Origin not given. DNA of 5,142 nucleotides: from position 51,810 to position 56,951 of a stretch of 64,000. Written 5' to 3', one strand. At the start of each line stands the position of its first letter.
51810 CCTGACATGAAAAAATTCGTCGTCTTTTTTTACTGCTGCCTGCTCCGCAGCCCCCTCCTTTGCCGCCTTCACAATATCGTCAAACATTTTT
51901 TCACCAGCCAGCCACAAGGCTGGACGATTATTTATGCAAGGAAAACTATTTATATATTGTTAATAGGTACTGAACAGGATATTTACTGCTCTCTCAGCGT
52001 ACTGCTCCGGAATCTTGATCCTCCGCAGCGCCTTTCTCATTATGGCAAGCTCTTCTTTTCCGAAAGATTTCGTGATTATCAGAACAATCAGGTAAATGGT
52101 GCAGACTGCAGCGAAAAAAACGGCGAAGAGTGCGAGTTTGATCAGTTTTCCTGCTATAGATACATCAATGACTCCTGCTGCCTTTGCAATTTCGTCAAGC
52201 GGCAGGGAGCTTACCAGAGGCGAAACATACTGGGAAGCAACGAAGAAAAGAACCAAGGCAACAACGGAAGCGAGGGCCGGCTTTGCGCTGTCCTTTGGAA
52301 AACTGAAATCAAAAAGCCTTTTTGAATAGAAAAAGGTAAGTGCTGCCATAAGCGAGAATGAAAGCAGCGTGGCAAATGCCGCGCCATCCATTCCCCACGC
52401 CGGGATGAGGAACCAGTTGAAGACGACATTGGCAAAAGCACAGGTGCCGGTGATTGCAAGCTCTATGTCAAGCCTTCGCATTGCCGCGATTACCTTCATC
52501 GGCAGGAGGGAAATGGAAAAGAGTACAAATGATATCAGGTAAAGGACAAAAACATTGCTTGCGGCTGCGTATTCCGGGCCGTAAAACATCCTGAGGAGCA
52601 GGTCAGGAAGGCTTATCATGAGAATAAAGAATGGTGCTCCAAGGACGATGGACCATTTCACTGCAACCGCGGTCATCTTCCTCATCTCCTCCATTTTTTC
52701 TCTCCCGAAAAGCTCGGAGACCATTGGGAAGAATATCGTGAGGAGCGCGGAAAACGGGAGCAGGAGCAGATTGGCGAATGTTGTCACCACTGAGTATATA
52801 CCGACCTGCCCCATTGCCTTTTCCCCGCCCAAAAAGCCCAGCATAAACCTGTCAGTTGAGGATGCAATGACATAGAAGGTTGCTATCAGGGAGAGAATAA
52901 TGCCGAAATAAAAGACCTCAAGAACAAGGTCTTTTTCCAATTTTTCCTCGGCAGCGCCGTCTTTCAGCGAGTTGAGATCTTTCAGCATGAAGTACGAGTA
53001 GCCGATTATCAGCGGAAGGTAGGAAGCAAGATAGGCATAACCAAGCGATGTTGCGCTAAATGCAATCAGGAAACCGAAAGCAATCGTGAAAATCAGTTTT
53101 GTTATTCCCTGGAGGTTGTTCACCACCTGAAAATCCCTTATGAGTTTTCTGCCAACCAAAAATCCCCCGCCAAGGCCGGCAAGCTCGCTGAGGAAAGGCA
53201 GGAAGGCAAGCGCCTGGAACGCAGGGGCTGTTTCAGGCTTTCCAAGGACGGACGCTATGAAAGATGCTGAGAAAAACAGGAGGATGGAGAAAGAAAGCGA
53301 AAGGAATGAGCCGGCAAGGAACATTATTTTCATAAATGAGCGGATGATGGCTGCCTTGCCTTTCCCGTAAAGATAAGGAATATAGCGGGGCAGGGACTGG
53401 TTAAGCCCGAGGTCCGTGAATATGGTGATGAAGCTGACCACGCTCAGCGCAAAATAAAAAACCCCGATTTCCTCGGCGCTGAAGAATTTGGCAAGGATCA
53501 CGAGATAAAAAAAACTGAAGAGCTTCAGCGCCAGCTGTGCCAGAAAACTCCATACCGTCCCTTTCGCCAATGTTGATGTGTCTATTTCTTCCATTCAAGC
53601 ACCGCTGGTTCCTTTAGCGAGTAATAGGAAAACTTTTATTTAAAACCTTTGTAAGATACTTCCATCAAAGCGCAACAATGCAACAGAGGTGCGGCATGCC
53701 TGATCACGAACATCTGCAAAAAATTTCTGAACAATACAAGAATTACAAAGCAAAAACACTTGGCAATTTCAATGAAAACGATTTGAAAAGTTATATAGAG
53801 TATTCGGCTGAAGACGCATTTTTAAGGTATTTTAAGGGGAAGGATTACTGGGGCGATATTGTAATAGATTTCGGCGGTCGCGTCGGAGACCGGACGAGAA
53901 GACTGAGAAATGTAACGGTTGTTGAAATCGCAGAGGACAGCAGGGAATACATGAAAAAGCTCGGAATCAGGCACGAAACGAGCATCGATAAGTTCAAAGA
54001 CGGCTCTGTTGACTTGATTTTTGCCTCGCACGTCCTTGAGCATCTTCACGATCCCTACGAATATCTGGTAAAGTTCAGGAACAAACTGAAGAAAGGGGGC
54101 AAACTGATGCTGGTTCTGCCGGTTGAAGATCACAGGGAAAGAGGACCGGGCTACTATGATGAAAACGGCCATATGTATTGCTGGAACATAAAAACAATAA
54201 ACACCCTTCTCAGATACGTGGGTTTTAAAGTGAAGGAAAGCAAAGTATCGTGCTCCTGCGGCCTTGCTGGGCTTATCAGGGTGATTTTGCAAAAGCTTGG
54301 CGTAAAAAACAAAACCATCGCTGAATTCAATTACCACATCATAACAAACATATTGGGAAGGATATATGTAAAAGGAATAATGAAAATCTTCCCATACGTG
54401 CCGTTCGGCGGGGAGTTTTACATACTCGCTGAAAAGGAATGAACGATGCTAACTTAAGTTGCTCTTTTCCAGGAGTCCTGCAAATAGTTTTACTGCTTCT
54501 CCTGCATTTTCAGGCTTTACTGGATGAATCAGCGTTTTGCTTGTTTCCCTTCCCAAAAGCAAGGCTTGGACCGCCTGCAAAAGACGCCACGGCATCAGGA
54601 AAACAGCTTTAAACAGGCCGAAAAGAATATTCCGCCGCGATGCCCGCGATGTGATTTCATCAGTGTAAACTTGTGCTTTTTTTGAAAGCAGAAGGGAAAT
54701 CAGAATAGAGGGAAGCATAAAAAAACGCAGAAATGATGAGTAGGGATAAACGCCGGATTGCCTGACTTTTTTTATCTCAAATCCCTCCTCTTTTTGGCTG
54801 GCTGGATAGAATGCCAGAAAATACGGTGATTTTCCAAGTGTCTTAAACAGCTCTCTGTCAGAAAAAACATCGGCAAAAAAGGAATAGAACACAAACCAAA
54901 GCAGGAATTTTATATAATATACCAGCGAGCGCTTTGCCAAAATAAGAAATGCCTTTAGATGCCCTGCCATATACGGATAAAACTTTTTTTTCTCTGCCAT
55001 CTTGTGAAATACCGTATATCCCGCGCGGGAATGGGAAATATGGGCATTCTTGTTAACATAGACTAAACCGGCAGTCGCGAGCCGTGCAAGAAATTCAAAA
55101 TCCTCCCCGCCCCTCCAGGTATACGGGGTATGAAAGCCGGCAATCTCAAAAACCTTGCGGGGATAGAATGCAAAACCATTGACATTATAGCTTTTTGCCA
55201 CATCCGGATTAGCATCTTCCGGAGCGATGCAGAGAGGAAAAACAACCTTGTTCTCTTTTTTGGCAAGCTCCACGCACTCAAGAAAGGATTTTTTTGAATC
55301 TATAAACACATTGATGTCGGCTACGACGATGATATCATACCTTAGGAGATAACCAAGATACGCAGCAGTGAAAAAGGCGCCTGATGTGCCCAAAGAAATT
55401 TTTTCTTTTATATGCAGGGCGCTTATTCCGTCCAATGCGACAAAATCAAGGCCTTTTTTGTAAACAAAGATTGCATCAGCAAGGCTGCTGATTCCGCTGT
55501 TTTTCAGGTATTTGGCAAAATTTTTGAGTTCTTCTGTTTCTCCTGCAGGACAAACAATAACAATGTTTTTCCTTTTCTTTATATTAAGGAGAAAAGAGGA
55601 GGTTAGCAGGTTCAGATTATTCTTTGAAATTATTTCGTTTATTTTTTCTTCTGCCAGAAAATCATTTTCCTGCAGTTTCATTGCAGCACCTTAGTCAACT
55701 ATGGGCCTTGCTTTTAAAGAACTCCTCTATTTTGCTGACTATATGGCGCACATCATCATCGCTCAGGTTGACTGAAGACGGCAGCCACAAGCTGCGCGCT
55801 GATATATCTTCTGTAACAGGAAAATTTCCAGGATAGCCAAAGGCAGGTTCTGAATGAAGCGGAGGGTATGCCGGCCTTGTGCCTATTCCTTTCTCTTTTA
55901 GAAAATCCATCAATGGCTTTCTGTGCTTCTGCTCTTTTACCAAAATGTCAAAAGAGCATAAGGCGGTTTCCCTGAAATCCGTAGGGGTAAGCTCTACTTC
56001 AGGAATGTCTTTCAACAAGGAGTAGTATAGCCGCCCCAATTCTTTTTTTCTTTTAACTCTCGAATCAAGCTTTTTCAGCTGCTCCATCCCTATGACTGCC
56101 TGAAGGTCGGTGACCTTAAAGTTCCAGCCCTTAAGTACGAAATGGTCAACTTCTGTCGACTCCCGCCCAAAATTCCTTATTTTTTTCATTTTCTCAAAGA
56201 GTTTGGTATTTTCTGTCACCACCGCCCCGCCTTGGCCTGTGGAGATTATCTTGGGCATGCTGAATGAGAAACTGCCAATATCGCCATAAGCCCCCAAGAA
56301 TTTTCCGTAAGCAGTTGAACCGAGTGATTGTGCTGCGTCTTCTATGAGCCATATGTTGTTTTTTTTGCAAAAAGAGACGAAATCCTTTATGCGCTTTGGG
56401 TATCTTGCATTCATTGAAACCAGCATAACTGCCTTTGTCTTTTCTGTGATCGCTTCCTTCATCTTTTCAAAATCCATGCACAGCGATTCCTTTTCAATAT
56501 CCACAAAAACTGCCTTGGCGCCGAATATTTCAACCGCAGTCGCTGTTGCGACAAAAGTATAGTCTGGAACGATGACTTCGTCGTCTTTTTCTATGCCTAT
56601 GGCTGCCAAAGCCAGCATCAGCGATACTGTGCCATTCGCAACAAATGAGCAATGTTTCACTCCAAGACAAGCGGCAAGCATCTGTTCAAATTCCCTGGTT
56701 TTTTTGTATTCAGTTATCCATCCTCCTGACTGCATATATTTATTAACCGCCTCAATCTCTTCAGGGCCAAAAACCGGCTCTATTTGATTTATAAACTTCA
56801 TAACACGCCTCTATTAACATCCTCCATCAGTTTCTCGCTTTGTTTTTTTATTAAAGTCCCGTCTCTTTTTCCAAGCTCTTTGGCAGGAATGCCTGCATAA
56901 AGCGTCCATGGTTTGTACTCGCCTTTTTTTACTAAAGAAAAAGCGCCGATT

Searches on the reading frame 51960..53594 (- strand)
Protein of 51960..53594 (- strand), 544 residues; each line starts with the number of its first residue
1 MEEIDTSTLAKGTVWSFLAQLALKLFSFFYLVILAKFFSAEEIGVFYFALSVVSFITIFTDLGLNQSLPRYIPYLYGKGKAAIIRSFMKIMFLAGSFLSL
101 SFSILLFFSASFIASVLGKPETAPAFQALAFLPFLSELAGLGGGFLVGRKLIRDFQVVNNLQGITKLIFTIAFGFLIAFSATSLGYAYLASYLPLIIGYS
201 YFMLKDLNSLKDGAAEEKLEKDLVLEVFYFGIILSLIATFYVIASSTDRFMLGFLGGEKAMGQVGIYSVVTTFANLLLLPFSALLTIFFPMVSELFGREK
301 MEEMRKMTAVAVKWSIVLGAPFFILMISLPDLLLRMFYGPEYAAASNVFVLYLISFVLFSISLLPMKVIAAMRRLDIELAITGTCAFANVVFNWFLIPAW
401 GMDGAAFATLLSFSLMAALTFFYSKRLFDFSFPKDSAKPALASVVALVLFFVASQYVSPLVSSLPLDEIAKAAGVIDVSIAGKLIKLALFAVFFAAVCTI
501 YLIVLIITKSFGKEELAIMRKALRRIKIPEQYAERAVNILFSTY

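Call 46: search_protein_families(library=pfam, proteins=[window:51960-53594:-], max_evalue=0.00001)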
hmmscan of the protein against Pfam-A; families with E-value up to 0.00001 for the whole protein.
window:51960-53594:- (544 aa): 3 families
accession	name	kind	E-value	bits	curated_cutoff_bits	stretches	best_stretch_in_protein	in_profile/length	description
PF01943.22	Polysacc_synt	-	2.3e-18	67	28.2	1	9-295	1-273/274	Polysaccharide biosynthesis protein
PF13440.11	Polysacc_synt_3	-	1.4e-15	57.7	23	1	33-345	1-291/293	Polysaccharide biosynthesis protein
PF01554.23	MatE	-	6.4e-11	42.6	24.9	1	240-394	8-160/161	MatE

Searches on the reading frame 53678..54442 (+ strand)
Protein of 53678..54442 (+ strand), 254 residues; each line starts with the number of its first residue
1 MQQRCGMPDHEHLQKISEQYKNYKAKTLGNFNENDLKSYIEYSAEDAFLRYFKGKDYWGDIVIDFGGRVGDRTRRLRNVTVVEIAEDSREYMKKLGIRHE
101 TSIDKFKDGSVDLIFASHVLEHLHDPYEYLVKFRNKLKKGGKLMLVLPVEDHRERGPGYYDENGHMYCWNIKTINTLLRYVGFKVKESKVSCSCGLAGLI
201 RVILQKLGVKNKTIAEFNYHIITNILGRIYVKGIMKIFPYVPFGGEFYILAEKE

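Call 46: search_protein_families(library=pfam, proteins=[window:53678-54442:+], max_evalue=0.00001)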
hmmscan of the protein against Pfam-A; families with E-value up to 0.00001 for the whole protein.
window:53678-54442:+ (254 aa): 3 families
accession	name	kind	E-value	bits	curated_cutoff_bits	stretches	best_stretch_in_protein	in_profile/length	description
PF13489.12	Methyltransf_23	-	2.1e-13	50.7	27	1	43-186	8-162/164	Methyltransferase domain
PF08241.18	Methyltransf_11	-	5.9e-10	40.1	21.2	1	72-144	10-94/95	Methyltransferase domain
PF08242.18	Methyltransf_12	-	3.1e-06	28.3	30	1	84-143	28-98/98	Methyltransferase domain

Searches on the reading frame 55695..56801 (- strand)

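Call 46: search_protein_families(library=pfam, proteins=[window:55695-56801:-], max_evalue=0.00001)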
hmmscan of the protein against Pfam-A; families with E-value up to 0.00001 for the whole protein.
window:55695-56801:- (368 aa): 5 families
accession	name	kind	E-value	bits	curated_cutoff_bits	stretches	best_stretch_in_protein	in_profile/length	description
PF01041.23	DegT_DnrJ_EryC1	-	3.5e-98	329.6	19.8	1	13-358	5-359/360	DegT/DnrJ/EryC1/StrS aminotransferase family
PF00266.25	Aminotran_5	-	1e-10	41.6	21.5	1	35-309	45-336/371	Aminotransferase class-V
PF00155.27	Aminotran_1_2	-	8.9e-10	38.7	19.7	1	18-157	25-187/361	Aminotransferase class I and II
PF01212.27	Beta_elim_lyase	-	5.7e-08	32.9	27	1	33-274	32-276/288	Beta-eliminating lyase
PF01053.26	Cys_Met_Meta_PP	-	7.9e-07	28.4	27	1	35-295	54-313/381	Cys/Met metabolism PLP-dependent enzyme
